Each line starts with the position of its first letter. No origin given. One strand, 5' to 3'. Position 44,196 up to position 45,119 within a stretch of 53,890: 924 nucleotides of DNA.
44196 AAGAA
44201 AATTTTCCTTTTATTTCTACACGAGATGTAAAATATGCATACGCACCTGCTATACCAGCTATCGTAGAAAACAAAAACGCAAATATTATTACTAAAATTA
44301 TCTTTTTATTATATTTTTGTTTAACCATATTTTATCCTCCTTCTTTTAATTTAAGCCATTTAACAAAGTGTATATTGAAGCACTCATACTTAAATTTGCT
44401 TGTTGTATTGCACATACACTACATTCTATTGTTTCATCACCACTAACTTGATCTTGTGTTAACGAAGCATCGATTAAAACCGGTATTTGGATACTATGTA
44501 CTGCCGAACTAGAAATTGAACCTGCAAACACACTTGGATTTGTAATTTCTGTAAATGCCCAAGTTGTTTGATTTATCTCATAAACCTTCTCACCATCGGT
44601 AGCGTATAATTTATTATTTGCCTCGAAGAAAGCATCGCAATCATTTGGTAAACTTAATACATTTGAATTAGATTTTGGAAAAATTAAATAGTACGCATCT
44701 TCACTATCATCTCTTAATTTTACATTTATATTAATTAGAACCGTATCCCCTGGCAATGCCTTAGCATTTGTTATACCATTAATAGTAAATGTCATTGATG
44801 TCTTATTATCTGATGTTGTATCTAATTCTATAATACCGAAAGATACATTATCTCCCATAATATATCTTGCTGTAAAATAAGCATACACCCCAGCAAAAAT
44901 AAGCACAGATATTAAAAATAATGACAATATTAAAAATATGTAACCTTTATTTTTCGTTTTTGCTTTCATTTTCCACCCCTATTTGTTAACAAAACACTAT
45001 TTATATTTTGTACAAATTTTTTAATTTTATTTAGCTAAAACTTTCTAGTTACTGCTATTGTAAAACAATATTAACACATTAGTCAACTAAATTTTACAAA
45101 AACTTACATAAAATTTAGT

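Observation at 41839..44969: TasA/camelysin-like two-gene module whose second paralog is fused to BspA/DUF285 leucine-rich repeats, with no sipW nearby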

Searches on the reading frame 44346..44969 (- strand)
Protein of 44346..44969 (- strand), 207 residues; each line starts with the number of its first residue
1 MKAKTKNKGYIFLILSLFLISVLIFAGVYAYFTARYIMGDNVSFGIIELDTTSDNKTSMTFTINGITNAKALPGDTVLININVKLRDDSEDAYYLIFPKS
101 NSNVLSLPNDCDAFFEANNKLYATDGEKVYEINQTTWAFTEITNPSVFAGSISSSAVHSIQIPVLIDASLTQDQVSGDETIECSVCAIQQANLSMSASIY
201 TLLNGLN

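Call 3: search_protein_families(library=pfam, proteins=[window:44346-44969:-], max_evalue=1)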
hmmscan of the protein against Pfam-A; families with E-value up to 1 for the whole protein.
window:44346-44969:- (207 aa): 2 families
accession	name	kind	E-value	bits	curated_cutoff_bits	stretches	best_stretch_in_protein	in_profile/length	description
PF14155.11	DUF4307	-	0.015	15.6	27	1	15-64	6-55/111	Domain of unknown function (DUF4307)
PF15798.10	PRAS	-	0.18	12.9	27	1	106-197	9-102/130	Proline-rich AKT1 substrate 1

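Call 4: search_protein_families(library=ncbifam, proteins=[window:44346-44969:-], max_evalue=1)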
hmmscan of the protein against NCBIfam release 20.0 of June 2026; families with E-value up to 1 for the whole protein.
window:44346-44969:- (207 aa): 2 families
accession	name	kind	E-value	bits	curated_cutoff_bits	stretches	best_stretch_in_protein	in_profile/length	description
NF012196.1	Ig_like_ice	domain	0.064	13.1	50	0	153-182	12-41/108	Ig-like domain-containing protein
NF045999.1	MAG1140_fam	equivalog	0.63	10.2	35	0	3-35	2-34/126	MAG1140 family protein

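Call 10: find_homologous_proteins(query=window:44346-44969:-, max_evalue=0.001)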
Query window:44346-44969:- (207 aa): 1 proteins with E <= 0.001 among 164 candidates.
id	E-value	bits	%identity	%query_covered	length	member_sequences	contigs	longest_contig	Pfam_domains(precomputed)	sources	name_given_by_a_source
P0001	2.3e-128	443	100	100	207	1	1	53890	-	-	-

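Call 11: search_solved_structures(query=window:44346-44969:-, max_evalue=10)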
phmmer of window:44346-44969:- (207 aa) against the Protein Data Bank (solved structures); distinct sequences matched with E-value up to 10: 3.
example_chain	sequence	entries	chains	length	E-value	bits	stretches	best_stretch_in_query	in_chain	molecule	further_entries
8eqm_O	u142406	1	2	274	0.57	13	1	106-178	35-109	Photosystem II manganese-stabilizing polypeptide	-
1xme_C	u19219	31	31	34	0.99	12.3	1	5-35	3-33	Cytochrome c oxidase polypeptide IIA | Cytochrome c oxidase polypeptide 2A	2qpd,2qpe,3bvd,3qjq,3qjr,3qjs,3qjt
1ehk_C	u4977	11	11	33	1.2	12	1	6-35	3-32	BA3-TYPE CYTOCHROME-C OXIDASE | Cytochrome c oxidase polypeptide 2A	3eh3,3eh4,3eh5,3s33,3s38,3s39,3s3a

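Call 17: search_protein_families(library=phrogs, proteins=[window:44346-44969:-], max_evalue=0.01)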
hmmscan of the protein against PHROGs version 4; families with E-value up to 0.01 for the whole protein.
window:44346-44969:- (207 aa): 0 families

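Call 20: predict_structure(alignment_id=A1)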
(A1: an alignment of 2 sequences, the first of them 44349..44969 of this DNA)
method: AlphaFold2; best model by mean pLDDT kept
length: 207 residues; sequences in the alignment: 2
mean_pLDDT: 64.1   pTM: 0.57
mean pLDDT of the five models: 64.1, 58.3, 54.1, 50.2, 49.9
residues with pLDDT >= 90: 0; 70-90: 88; 50-70: 73; < 50: 46
segments of 3 or more residues with pLDDT < 50: 26-54, 64-70, 201-207
pLDDT, mean of each block of 10 residues (from residue 1): 59 84 56 29 28 52 47 68 72 76 66 82 83 82 75 78 71 60 66 65 41
secondary structure, 60 per line:
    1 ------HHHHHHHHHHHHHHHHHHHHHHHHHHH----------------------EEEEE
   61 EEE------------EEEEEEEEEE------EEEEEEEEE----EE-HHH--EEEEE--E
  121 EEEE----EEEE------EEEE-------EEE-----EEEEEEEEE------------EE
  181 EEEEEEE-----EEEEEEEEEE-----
elements in order: H7-33 E56-63 E76-85 E92-100 E113-117 E120-124 E129-132 E139-142 E150-152 E158-166 E179-187 E193-202

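Call 21: search_protein_representatives(alignment_id=A1)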
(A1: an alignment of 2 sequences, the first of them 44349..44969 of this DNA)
Query: 2 sequences, 216 profile positions. Proteins with E-value up to 0.001 (for the whole library): 120; up to 1e-10: 51; up to 1e-30: 2. The best 120 are listed.
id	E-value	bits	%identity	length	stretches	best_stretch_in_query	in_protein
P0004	2.4e-113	393.6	-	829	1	1-216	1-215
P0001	6.4e-110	382.4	-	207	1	1-208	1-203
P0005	1.1e-27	113.5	-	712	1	4-198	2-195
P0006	3.5e-27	112.0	-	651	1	1-202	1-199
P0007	1.2e-24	103.6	-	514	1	5-199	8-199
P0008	1.4e-24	103.4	-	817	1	10-199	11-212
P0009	1.8e-24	103.1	-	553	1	2-201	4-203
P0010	9.3e-22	94.2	-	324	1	7-207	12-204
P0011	1.3e-21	93.7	-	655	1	2-199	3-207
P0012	6.4e-21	91.5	-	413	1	4-202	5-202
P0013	2.3e-20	89.6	-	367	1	2-205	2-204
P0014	2.9e-20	89.3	-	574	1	3-203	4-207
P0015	3.8e-20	89.0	-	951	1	7-207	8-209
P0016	9.5e-20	87.6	-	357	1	6-203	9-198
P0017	9.7e-20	87.6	-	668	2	1-131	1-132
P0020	2.7e-19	86.2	-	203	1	4-207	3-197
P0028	2.4e-17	79.8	-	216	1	1-203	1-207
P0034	6.3e-16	75.2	-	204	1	2-204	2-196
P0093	6.0e-05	39.3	-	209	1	6-197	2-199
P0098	1.1e-04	38.4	-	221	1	7-195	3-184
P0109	4.8e-04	36.3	-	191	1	6-149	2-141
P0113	5.9e-04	36.0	-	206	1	10-195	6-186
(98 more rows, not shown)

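Call 27: search_protein_families(library=pfam, alignment_id=A2, max_evalue=0.001)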
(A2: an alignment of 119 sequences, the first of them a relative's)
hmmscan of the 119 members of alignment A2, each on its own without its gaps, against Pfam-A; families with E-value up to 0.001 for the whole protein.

A. member 1, P0004 (829 aa): 3 families
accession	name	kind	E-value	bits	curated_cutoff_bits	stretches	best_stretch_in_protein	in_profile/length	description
PF13306.12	LRR_5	-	5.4e-21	75.3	27.7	2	636-738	15-110/127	BspA type Leucine rich repeat region (6 copies)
PF03382.20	DUF285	-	1.2e-19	70.7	25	2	523-587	25-85/120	Mycoplasma protein of unknown function, DUF285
PF13855.12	LRR_8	-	0.0002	21.5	27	0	660-696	8-45/61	Leucine rich repeat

B. families by the number of members that match (of 119 scanned): 16 families
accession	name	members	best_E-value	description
PF12389.13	Peptidase_M73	32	1.6e-09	Camelysin metallo-endopeptidase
PF03382.20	DUF285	20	1.5e-94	Mycoplasma protein of unknown function, DUF285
PF13855.12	LRR_8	10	3.2e-10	Leucine rich repeat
PF12799.13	LRR_4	9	3e-10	Leucine Rich repeats (2 copies)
PF13306.12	LRR_5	7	2.5e-52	BspA type Leucine rich repeat region (6 copies)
PF19789.6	DUF6273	5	2.2e-14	Domain of unknown function (DUF6273)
PF23952.1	LRR_EndoS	5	1e-08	Endo-beta-N-acetylglucosaminidase EndoS LRR domain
PF00657.28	Lipase_GDSL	2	1.1e-15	GDSL-like Lipase/Acylhydrolase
PF13472.12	Lipase_GDSL_2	2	3.8e-14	GDSL-like Lipase/Acylhydrolase family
PF16255.11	Lipase_GDSL_lke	2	1.1e-10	GDSL-like Lipase/Acylhydrolase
PF24758.1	LRR_At5g56370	2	9.4e-06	FBD-associated F-box protein At5g56370, LRR repeats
PF24048.1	LRR_NXF1-5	2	2e-05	NXF1/2/3/5 leucine-rich repeat domain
PF09479.16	Flg_new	1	1.7e-19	Listeria-Bacteroides repeat domain (List_Bact_rpt)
PF25013.1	LRR_Zer-1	1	2.3e-05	Zer-1-like, Leucine-rich repeats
PF21878.2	STIV_turret_1st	1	0.00021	C381 turret protein 1st galactose-binding domain-like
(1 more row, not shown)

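Call 28: search_protein_families(library=ncbifam, alignment_id=A2, max_evalue=0.001)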
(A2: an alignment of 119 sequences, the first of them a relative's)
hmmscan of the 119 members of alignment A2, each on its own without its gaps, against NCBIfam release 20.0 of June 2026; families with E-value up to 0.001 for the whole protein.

A. member 1, P0004 (829 aa): 2 families
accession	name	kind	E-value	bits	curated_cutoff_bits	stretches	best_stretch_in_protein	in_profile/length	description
TIGR02167.2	Liste_lipo_26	repeat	5.5e-10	38.8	30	1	557-581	1-25/26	PARCEL repeat-containing surface protein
NF045896.1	Mbov_0838_LP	exception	0.00024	20.2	500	1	495-587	299-382/433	Mbov_0838 family PARCEL repeat surface lipoprotein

B. families by the number of members that match (of 119 scanned): 15 families
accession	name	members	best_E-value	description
TIGR04088.1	cognate_SipW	30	3.9e-12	SipW-dependent-type signal peptide-containing protein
TIGR02167.2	Liste_lipo_26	20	1.1e-95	PARCEL repeat-containing surface protein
NF045896.1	Mbov_0838_LP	18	2.4e-34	Mbov_0838 family PARCEL repeat surface lipoprotein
TIGR04090.1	exp_by_SipW_IV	5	4.6e-08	BsaA family SipW-dependent biofilm matrix protein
TIGR02543.1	List_Bact_rpt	1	1.9e-16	TIGR02543 family repeat protein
NF047961.1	adhesin_HupY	1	1e-12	leucine-rich repeat adhesin HupY/LrrG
NF045861.1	glide_Gli349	1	6.7e-08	gliding machinery surface structure protein Gli349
NF033188.1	internalin_H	1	8.3e-06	InlH/InlC2 family class 1 internalin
TIGR04087.1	YqxM_for_SipW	1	8.4e-05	amyloid fiber anchoring/assembly protein TapA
NF042968.1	AcxylEst_AxeA1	1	8.6e-05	acetylxylan esterase AxeA1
TIGR04145.2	Firmicu_CTERM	1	0.00029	Firmicu-CTERM sorting domain-containing protein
TIGR04089.1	exp_by_SipW_III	1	0.00041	alternate-type signal peptide domain-containing protein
NF011457.0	PRK14875.1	1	0.0006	acetoin dehydrogenase dihydrolipoyllysine-residue acetyltransferase subunit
NF046066.1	BioflmMtrxTasA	1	0.00081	biofilm matrix protein TasA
TIGR00115.1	tig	1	0.0009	trigger factor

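Call 29: search_solved_structures(query=A2, max_evalue=1, show_alignments=2)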
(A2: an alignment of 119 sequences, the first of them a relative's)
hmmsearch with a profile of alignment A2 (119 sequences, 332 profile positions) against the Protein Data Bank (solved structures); distinct sequences matched with E-value up to 1: 1.
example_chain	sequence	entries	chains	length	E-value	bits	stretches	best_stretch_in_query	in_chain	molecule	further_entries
9hmf_O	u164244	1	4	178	0.003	20.4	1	11-48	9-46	Flagellar protein FliL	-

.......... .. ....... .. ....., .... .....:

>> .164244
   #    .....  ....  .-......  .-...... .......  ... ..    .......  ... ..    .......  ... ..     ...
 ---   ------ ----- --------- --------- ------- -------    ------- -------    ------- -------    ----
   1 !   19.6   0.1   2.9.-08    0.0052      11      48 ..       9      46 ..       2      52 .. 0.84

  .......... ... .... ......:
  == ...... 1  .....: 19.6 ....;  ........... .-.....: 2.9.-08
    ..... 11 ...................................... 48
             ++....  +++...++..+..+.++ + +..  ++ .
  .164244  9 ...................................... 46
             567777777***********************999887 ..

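Call 34: find_homologous_proteins(query=A3, max_evalue=0.00001)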
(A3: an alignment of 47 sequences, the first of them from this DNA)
Query A3 (47 sequences) (207 aa, profile of the alignment): 54 proteins with E <= 0.00001 among 7680 candidates.
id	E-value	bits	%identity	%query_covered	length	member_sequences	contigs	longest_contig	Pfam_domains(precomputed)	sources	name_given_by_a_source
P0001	2.4e-50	189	100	100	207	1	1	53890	-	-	-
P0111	2.5e-33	133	28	46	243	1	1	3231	-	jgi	-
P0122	8.1e-31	125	26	40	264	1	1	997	-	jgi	jgi:hypothetical protein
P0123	4.4e-25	106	21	96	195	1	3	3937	-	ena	-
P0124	3.5e-24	103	28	46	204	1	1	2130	-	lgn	-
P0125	7.1e-23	99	26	45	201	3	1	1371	-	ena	-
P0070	4.4e-22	97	31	39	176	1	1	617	-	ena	-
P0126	7.7e-22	96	20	90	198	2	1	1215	-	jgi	-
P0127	4.4e-21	93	23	90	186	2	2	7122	-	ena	-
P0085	3.1e-20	91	33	43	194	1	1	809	-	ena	-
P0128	4.3e-20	90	27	45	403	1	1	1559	PF13306.13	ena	-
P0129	5.4e-20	90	30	34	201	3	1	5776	PF12389.14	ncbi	-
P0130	9.4e-20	89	24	96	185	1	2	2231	-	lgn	-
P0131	4.9e-19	87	22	37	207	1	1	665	-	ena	-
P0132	5.7e-19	86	24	93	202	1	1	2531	-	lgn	-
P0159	7.9e-15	73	20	95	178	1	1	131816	-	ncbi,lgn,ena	-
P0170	2.9e-8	51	-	-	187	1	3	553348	-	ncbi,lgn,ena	-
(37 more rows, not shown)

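Call 35: find_encoding_contigs(protein=P0005, flank=10000, max_places=3)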
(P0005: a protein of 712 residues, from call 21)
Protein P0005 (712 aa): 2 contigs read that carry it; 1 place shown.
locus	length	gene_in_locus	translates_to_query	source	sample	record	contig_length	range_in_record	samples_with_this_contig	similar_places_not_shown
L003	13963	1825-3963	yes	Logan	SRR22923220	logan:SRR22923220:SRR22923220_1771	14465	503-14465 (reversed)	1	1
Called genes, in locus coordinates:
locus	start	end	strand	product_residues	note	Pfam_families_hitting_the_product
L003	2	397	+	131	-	?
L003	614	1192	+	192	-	PF04011:LemA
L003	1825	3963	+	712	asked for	PF03382:DUF285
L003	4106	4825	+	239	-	-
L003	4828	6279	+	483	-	PF17479:DUF3048_C (faint), PF02493:MORN (weak)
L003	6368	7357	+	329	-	-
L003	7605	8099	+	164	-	PF01230:HIT (weak)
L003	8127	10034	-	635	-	PF00664:ABC_membrane, PF09818:ABC_ATPase (faint), PF00005:ABC_tran, PF02463:SMC_N (faint)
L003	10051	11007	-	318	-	PF00696:AA_kinase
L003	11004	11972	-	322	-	PF01118:Semialdhyde_dh, PF02774:Semialdhyde_dhC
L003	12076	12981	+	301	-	PF16654:DAPDH_C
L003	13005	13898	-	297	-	PF00701:DHDPS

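Call 37: find_encoding_contigs(protein=P0006, flank=10000, max_places=3)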
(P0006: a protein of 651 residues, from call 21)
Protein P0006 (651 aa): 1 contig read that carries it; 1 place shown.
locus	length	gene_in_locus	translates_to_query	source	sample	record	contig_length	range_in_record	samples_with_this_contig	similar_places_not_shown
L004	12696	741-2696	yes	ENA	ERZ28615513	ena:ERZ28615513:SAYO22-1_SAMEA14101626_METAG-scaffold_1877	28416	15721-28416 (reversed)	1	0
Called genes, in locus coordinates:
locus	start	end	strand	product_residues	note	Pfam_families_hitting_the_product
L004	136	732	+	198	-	-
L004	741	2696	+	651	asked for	PF03382:DUF285, PF23952:LRR_EndoS (faint), PF12799:LRR_4 (faint), PF13855:LRR_8 (faint), PF03382:DUF285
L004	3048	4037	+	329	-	PF01381:HTH_3 (weak), PF12844:HTH_19 (faint)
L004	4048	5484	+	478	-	PF13328:HD_4, PF02824:TGS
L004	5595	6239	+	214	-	-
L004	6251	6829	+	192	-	-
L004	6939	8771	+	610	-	PF00009:GTP_EFTU, PF01926:MMR_HSR1 (weak), PF22042:EF-G_D2, PF03144:GTP_EFTU_D2, PF14492:EFG_III (faint), PF00679:EFG_C, PF21018:BipA_C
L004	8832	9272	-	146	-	-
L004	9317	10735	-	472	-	PF00772:DnaB, PF13481:AAA_25, PF03796:DnaB_C, PF06745:ATPase (weak)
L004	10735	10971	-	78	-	-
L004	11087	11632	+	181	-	PF04014:MazE_antitoxin, PF01590:GAF (weak), PF13185:GAF_2 (faint), PF15714:SpoVT_C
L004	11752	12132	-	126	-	PF14106:DUF4279 (weak)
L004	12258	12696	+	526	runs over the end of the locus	PF01554:MatE (faint), PF01943:Polysacc_synt, PF03023:MurJ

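Call 38: find_encoding_contigs(protein=P0020, flank=10000, max_places=3)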
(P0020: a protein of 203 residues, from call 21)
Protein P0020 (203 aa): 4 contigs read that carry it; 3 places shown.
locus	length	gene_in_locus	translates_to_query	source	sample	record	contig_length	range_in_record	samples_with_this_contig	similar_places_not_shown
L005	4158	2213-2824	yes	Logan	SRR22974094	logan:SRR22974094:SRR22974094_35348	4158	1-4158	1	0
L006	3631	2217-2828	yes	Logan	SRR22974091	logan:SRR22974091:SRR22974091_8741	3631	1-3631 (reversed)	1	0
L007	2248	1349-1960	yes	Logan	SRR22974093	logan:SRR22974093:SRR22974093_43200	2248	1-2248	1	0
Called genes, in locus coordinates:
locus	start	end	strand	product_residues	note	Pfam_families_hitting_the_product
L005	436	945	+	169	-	-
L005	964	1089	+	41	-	-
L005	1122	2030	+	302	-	-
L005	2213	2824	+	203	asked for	-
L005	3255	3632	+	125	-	PF01022:HTH_5, PF12840:HTH_20 (weak)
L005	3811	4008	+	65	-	PF12844:HTH_19, PF01381:HTH_3, PF13443:HTH_26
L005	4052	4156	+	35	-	?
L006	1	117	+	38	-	?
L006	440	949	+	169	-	-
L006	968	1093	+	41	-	-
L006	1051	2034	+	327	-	PF13588:HSDR_N_2 (weak)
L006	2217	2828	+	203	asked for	-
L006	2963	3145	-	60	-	-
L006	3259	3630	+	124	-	?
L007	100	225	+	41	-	-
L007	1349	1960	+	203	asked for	-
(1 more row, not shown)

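Call 40: predict_structure(alignment_id=A3)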
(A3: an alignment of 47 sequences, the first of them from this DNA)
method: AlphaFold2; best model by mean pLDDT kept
length: 207 residues; sequences in the alignment: 47
mean_pLDDT: 83.9   pTM: 0.74
mean pLDDT of the five models: 83.9, 82.8, 82.3, 81.4, 79.7
residues with pLDDT >= 90: 86; 70-90: 88; 50-70: 30; < 50: 3
segments of 3 or more residues with pLDDT < 50: none
pLDDT, mean of each block of 10 residues (from residue 1): 68 94 87 60 72 73 58 87 91 93 84 94 94 91 93 94 91 84 90 84 75
secondary structure, 60 per line:
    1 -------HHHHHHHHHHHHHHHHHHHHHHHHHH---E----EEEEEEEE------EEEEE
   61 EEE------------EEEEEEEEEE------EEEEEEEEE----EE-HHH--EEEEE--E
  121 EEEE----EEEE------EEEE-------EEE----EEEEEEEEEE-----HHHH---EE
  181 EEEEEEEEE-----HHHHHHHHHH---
elements in order: H8-33 E42-49 E56-63 E76-85 E92-100 E113-117 E120-124 E129-132 E139-142 E150-152 E157-166 H172-175 E179-189 H195-204

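Call 44: fold_search(model_id=the predicted structure, library=pdb)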
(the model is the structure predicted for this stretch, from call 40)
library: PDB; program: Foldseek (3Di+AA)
matches with E <= 10: 996; with E <= 0.001: 0
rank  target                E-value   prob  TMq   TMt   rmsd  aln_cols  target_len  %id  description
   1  4dy5_A                2.6e-03  0.98  0.28  0.42   7.0       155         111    8  Crystal structure of Salmonella Typhimurium PliG, a periplasmic lysozyme inhibitor of g-type lysozyme (released 2012-06-13)
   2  6fzv_D                5.8e-03  0.87  0.25  0.23   9.0       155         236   12  Crystal structure of the metalloproteinase enhancer PCPE-1 bound to the procollagen C propeptide trimer (short) (released 2018-07-04)
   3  4dxz                  6.8e-03  0.93  0.26  0.39   7.1       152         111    6  crystal structure of a PliG-Ec mutant, a periplasmic lysozyme inhibitor of g-type lysozyme from Escherichia coli (released 2012-06-20)
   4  9pzi_H                8.1e-03  0.57  0.22  0.31   8.6       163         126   13  Crystal Structure of synthetic antibody COP-2 in complex with the C-terminal domain of Clostridium perfringens enterot (released 2025-08-20)
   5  7vrp_I                8.1e-03  0.20  0.16  0.09  20.9       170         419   13  Structure of infectious bursal disease virus Gx strain (released 2022-03-30)
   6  3pob_A                8.6e-03  0.66  0.22  0.33   9.4       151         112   15  Crystal structure of MASP-1 CUB2 domain in complex with the collagen-like domain of MBL (released 2011-08-24)
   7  6ov2_B                8.6e-03  0.54  0.23  0.32  10.8       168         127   14  Crystal structure of human claudin-9 in complex with Clostridium perfringens entertoxin C-terminal domain in closed fo (released 2019-09-04)
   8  7kp4_B                8.6e-03  0.23  0.17  0.23  13.5       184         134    8  Crystal structure of human claudin-4 in complex with Clostridium perfringens enterotoxin C-terminal domain (released 2020-12-09)
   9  8u5d_B                1.0e-02  0.57  0.22  0.32  10.6       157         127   13  Crystal Structure of C-terminal domain of Clostridium perfringens Enterotoxin in Space Group P 41 21 2 (released 2023-12-20)
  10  2quo                  1.1e-02  0.57  0.23  0.33  10.6       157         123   11  Crystal Structure of C terminal fragment of Clostridium perfringens enterotoxin (released 2007-10-30)
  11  2bpa_2                1.4e-02  0.33  0.22  0.25  14.3       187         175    8  ATOMIC STRUCTURE OF SINGLE-STRANDED DNA BACTERIOPHAGE PHIX174 AND ITS FUNCTIONAL IMPLICATIONS (released 1991-12-03)
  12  4dzg                  1.5e-02  0.80  0.25  0.38   8.8       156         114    7  Crystal structure of Aeromonas hydrophila PliG, a periplasmic lysozyme inhibitor of g-type lysozyme (released 2012-06-13)
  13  4dy3_A                1.6e-02  0.82  0.26  0.38   7.2       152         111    7  crystal structure of Escherichia coli PliG, a periplasmic lysozyme inhibitor of g-type lysozyme (released 2012-06-13)
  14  5b2g_D                1.7e-02  0.38  0.21  0.28   9.7       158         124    9  Crystal structure of human claudin-4 in complex with C-terminal fragment of Clostridium perfringens enterotoxin (released 2016-10-05)
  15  4dy5_B                2.0e-02  0.57  0.23  0.36   9.2       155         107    7  Crystal structure of Salmonella Typhimurium PliG, a periplasmic lysozyme inhibitor of g-type lysozyme (released 2012-06-13)
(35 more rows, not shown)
